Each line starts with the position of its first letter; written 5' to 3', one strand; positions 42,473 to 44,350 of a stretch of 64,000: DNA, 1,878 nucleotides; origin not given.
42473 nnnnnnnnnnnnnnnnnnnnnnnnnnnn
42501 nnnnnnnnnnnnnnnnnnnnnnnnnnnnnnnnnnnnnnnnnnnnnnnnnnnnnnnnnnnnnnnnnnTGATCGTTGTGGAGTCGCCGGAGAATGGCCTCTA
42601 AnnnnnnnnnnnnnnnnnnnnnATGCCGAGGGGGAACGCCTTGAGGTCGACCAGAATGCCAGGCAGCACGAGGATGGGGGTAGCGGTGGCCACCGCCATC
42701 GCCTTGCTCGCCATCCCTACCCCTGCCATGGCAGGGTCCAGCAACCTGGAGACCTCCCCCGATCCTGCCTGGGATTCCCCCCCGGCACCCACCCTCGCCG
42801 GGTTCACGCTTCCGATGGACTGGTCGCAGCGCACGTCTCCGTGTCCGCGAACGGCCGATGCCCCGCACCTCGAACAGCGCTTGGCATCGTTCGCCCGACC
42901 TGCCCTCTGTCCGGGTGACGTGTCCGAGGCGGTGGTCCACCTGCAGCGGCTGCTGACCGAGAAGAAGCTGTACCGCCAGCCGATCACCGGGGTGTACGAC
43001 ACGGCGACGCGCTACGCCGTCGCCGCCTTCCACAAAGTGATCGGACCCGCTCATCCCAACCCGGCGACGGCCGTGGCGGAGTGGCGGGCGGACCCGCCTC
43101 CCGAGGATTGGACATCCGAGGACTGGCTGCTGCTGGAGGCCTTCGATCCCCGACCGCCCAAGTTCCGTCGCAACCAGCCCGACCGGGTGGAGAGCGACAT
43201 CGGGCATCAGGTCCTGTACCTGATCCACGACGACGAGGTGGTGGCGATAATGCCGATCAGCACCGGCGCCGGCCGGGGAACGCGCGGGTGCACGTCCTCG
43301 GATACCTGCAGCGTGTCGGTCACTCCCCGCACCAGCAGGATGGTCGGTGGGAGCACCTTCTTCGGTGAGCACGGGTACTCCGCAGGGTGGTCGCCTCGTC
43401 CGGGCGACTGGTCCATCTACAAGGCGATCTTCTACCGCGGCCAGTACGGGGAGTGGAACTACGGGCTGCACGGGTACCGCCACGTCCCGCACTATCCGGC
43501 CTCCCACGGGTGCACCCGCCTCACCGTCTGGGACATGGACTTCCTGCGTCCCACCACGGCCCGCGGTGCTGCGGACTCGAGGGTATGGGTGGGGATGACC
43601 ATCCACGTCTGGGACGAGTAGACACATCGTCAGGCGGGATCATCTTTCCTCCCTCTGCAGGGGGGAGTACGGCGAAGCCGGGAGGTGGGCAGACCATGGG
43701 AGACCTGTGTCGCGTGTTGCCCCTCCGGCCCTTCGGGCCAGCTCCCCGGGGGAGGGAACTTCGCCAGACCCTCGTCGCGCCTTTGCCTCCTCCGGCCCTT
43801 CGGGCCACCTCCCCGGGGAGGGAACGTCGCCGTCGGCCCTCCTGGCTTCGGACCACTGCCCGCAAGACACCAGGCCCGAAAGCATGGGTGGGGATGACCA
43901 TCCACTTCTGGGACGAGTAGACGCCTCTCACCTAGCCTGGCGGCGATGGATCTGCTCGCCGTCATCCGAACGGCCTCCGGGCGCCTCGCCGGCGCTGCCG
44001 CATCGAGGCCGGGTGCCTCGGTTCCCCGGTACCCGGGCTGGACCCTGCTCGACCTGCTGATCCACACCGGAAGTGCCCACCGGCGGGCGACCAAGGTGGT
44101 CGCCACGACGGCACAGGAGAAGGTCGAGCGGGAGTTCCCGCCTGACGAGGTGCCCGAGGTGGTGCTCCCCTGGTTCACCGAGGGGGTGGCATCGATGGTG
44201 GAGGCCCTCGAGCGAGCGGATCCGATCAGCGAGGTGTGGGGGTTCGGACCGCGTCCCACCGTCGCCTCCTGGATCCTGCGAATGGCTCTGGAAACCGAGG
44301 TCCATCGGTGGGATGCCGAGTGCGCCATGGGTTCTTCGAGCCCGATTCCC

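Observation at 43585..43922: Repeat-rich ~260-bp insertion that duplicates the last 39 bp (including the stop) of the L,D-transpeptidase gene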

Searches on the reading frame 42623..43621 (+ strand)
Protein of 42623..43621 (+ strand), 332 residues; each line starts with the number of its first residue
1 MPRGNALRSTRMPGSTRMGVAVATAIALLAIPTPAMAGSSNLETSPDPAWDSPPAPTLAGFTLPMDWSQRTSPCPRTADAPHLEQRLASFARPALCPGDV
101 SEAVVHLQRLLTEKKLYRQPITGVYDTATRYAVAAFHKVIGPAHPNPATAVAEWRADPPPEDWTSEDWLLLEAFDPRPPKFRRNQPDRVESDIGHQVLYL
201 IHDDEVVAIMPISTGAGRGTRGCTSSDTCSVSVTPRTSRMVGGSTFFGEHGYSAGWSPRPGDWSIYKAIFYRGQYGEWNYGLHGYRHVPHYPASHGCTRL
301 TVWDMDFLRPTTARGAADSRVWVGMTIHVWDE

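Call 9: find_encoding_contigs(protein=window:42623-43621:+, flank=10000, max_places=10)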
Protein window:42623-43621:+ (332 aa): no gene with exactly this product is on record in the collection.

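Call 10: search_protein_families(library=pfam, proteins=[window:42623-43621:+], max_evalue=0.01)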
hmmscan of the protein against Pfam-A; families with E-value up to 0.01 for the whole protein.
window:42623-43621:+ (332 aa): 2 families
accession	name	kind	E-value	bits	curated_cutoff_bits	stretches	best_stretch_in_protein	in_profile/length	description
PF03734.19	YkuD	-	7.5e-09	36.8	23.4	1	188-315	3-141/146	L,D-transpeptidase catalytic domain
PF01471.23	PG_binding_1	-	8.5e-05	23.1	23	1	101-136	2-37/57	Putative peptidoglycan binding domain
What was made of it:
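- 42656..43621 (+): ldt, an L,D-transpeptidase gene (YkuD plus PG_binding_1). The 321-aa form is identical to NCBI WKZ81988.1. The longest ORF starts at 42623. Pfam YkuD E 7.5e-9 and PG_binding_1 E 8.5e-5 (call 10).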

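Call 11: find_homologous_proteins(query=window:42623-43621:+, max_evalue=1e-10)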
Query window:42623-43621:+ (332 aa): 103 proteins with E <= 1e-10 among 4149 candidates.
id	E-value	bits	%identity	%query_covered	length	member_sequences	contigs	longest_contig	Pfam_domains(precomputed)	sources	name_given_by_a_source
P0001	1.0e-220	750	99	97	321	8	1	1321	PF03734.20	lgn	-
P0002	2.1e-141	489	66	95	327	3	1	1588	PF03734.20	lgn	-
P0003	3.9e-136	472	65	92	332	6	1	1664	PF03734.20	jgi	-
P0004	3.0e-135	469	69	84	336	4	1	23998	PF03734.20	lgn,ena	-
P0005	5.1e-135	468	70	84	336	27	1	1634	PF03734.20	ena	-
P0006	7.6e-133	461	68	84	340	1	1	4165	PF03734.20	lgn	-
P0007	1.7e-132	460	70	84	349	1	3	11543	PF03734.20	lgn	-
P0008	1.7e-130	454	62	95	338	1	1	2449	PF03734.20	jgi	jgi:lipoprotein-anchoring transpeptidase ErfK/SrfK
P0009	6.1e-130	452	61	98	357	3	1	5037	PF03734.20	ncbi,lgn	-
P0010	6.1e-130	452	60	98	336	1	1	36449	PF03734.20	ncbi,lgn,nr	ncbi:MAG: L,D-transpeptidase [Acidimicrobiia bacterium]|nr:L,D-transpeptidase [Acidimicrobiia bacter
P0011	8.5e-130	451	67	84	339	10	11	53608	PF03734.20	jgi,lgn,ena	-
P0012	8.9e-130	451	64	94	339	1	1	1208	PF03734.20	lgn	-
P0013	4.1e-129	449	62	94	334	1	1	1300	PF03734.20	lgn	-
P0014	3.0e-128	446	64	95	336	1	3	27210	PF03734.20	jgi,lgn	jgi:lipoprotein-anchoring transpeptidase ErfK/SrfK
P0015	8.5e-128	445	67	84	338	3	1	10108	PF03734.20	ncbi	-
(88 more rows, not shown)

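Call 12: find_encoding_contigs(protein=P0001, flank=10000, max_places=10)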
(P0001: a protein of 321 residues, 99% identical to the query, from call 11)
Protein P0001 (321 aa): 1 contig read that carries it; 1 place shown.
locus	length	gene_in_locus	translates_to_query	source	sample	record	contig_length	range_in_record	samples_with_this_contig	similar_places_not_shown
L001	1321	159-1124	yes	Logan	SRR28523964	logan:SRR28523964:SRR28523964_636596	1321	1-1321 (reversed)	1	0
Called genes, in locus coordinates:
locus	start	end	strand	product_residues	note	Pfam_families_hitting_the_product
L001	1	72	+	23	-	?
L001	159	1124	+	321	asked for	PF03734:YkuD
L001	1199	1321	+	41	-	?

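Call 16: find_encoding_contigs(protein=P0004, flank=6000, max_places=4)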
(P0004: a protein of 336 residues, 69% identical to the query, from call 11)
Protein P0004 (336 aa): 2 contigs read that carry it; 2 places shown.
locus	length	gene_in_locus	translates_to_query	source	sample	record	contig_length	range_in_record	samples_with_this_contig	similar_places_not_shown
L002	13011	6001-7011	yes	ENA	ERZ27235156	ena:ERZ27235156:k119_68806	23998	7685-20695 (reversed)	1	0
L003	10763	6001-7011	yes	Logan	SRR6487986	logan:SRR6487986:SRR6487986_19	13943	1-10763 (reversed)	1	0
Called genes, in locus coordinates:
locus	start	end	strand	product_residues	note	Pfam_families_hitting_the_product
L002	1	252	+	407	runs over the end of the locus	PF01551:Peptidase_M23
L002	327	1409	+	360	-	PF01551:Peptidase_M23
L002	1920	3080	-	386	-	PF00142:Fer4_NifH (faint), PF01883:FeS_assembly_P, PF01656:CbiA, PF09140:MipZ (weak), PF10609:ParA, PF13614:AAA_31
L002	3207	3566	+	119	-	PF01521:Fe-S_biosyn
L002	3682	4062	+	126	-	PF01042:Ribonuc_L-PSP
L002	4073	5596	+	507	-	PF00171:Aldedh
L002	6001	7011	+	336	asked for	PF03734:YkuD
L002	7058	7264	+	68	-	-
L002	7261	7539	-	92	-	-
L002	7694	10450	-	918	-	PF13374:TPR_10 (faint), PF13401:AAA_22 (faint), PF25872:HTH_77, PF07719:TPR_2 (faint), PF13424:TPR_12, PF17874:TPR_MalT, PF13424:TPR_12, PF13432:TPR_16 (weak)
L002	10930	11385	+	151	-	-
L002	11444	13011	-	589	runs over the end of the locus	PF00664:ABC_membrane, PF00005:ABC_tran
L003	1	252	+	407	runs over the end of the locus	PF01551:Peptidase_M23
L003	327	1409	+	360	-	PF01551:Peptidase_M23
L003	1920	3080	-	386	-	PF00142:Fer4_NifH (faint), PF01883:FeS_assembly_P, PF01656:CbiA, PF09140:MipZ (weak), PF10609:ParA, PF13614:AAA_31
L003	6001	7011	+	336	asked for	PF03734:YkuD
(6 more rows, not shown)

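Call 17: find_encoding_contigs(protein=P0002, flank=6000, max_places=4)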
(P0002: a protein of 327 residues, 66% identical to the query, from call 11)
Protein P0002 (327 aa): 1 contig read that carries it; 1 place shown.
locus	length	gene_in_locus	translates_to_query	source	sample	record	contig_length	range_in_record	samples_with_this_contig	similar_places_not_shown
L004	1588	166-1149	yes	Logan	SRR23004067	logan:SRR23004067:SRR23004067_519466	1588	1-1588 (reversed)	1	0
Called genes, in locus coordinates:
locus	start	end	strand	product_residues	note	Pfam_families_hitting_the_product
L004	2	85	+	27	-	?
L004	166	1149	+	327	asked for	PF03734:YkuD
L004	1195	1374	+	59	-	-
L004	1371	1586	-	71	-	?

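Call 18: find_encoding_contigs(protein=P0003, flank=6000, max_places=4)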
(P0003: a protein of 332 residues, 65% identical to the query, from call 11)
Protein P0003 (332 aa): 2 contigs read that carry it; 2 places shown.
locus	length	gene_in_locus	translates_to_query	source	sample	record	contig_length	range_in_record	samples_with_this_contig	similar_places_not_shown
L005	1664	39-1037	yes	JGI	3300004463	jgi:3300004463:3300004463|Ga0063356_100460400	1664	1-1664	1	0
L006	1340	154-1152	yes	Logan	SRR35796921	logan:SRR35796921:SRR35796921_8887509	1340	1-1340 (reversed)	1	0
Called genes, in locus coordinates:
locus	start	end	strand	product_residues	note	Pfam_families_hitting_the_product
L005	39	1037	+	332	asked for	PF03734:YkuD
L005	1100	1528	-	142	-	-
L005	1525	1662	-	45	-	?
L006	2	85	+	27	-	?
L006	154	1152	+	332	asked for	PF03734:YkuD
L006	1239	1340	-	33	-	?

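Call 28: list_cluster_members(proteins=[P0001])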
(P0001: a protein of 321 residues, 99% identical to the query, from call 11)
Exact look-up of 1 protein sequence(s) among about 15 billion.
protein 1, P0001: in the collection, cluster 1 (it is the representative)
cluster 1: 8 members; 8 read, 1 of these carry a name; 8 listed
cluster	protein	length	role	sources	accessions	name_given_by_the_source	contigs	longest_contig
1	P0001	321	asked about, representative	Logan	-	-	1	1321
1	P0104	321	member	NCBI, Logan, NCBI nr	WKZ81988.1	MAG: L,D-transpeptidase family protein [Acidimicrobiia bacterium]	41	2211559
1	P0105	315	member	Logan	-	-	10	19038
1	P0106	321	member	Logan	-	-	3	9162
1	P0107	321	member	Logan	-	-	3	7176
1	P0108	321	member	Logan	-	-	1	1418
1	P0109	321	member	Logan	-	-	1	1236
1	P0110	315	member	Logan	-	-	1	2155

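Call 29: find_encoding_contigs(protein=P0104, flank=10000, max_places=10)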
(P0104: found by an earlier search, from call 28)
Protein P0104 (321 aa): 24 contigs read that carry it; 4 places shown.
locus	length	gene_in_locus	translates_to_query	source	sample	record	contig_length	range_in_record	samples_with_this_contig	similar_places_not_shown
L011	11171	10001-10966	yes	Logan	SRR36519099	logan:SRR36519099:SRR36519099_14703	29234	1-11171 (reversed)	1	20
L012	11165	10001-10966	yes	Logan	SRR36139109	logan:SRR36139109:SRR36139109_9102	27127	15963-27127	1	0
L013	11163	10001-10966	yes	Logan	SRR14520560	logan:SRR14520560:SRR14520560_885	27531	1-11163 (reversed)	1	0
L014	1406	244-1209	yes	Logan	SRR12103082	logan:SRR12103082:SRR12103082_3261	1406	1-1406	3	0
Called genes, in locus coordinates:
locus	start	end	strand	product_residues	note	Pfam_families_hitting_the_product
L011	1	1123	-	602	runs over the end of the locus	PF00009:GTP_EFTU, PF01926:MMR_HSR1 (weak), PF03144:GTP_EFTU_D2, PF25461:Beta-barrel_SelB, PF09106:WHD_2nd_SelB (weak), PF09107:WHD_3rd_SelB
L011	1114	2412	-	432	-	PF03841:SelA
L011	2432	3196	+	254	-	PF00293:NUDIX (weak)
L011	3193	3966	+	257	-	PF00753:Lactamase_B, PF17778:WHD_BLACT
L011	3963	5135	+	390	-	PF01551:Peptidase_M23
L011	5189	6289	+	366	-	PF01551:Peptidase_M23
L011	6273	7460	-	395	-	PF01883:FeS_assembly_P, PF10609:ParA, PF13614:AAA_31, PF00142:Fer4_NifH (faint), PF01656:CbiA, PF09140:MipZ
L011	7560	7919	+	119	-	PF01521:Fe-S_biosyn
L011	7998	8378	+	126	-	PF01042:Ribonuc_L-PSP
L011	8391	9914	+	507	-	PF00171:Aldedh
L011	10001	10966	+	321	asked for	PF03734:YkuD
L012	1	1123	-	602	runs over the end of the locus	PF00009:GTP_EFTU, PF01926:MMR_HSR1 (weak), PF03144:GTP_EFTU_D2, PF25461:Beta-barrel_SelB, PF09106:WHD_2nd_SelB (weak), PF09107:WHD_3rd_SelB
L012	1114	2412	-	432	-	PF03841:SelA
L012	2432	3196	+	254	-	PF00293:NUDIX (weak)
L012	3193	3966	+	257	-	PF00753:Lactamase_B, PF17778:WHD_BLACT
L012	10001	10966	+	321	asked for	PF03734:YkuD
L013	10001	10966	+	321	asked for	PF03734:YkuD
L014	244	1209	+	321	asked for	PF03734:YkuD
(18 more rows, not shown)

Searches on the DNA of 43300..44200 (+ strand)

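Call 5: search_rna_families(source=window, start=43300, end=44200, threshold=evalue, max_evalue=10, show_alignments=3)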
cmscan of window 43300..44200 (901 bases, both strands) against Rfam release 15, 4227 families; matches with E-value up to 10: 0.
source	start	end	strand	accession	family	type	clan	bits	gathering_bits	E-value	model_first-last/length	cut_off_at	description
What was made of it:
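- On Any Rfam RNA family: No match at E<=10 in 43300-44200 (call 5).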

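Call 85: search_dna_similar(query=window:43716-43826:+, collection=plasmids, mode=distant, max_evalue=0.01, max_rows=30)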
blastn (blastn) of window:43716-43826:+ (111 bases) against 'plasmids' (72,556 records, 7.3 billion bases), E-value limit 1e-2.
Records with a match: 2; places in all: 2; records where one place covers at least 80% of the query: 0.
Best place of each record, by identity: 80-90% 2.
By first word of the organism name: Phyllobacterium 2.
By predicted mobility (MOB-suite, as given by PLSDB): non-mobilizable 2.
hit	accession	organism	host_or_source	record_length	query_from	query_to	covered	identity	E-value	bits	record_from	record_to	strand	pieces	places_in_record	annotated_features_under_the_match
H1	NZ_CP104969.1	Phyllobacterium zundukense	Vicia costata,cell culture,root nodule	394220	71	108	34%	85.4%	6e-3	46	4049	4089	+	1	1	none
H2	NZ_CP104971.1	Phyllobacterium zundukense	Vicia costata,cell culture,root nodule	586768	71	108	34%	85.4%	6e-3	46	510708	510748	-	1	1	none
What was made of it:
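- Tried and rejected: Plasmids gave two weak hits (call 85).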

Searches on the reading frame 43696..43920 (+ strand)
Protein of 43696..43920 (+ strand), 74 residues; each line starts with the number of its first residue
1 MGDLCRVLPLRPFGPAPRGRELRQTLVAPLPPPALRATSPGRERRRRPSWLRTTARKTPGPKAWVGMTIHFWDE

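Call 88: find_encoding_contigs(protein=window:43696-43920:+, flank=3000, max_places=8)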
Protein window:43696-43920:+ (74 aa): 3 contigs read that carry it; 3 places shown.
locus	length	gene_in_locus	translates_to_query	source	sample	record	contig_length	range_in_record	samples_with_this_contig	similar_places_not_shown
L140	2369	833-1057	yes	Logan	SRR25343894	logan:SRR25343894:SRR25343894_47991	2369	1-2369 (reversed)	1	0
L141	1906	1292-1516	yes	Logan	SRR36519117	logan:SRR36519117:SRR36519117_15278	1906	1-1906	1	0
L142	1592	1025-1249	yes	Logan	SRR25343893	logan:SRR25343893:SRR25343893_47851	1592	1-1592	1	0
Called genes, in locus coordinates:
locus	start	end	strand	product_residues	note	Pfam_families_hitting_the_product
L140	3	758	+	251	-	?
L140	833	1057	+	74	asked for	-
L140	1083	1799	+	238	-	PF11716:MDMPI_N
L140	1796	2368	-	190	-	?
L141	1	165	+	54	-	?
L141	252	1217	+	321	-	PF03734:YkuD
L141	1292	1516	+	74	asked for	-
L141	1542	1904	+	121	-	?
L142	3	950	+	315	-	PF03734:YkuD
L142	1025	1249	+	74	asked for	-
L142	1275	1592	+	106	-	?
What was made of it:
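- On REP/BIME: Spanning contigs argue that unit 2's 30-mer is unique there (call 88).
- Checked: Gene callers do call a 74-aa ORF at 43696-43920 in Logan contigs (call 88).
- Spanning contigs exist in some samples (call 88).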
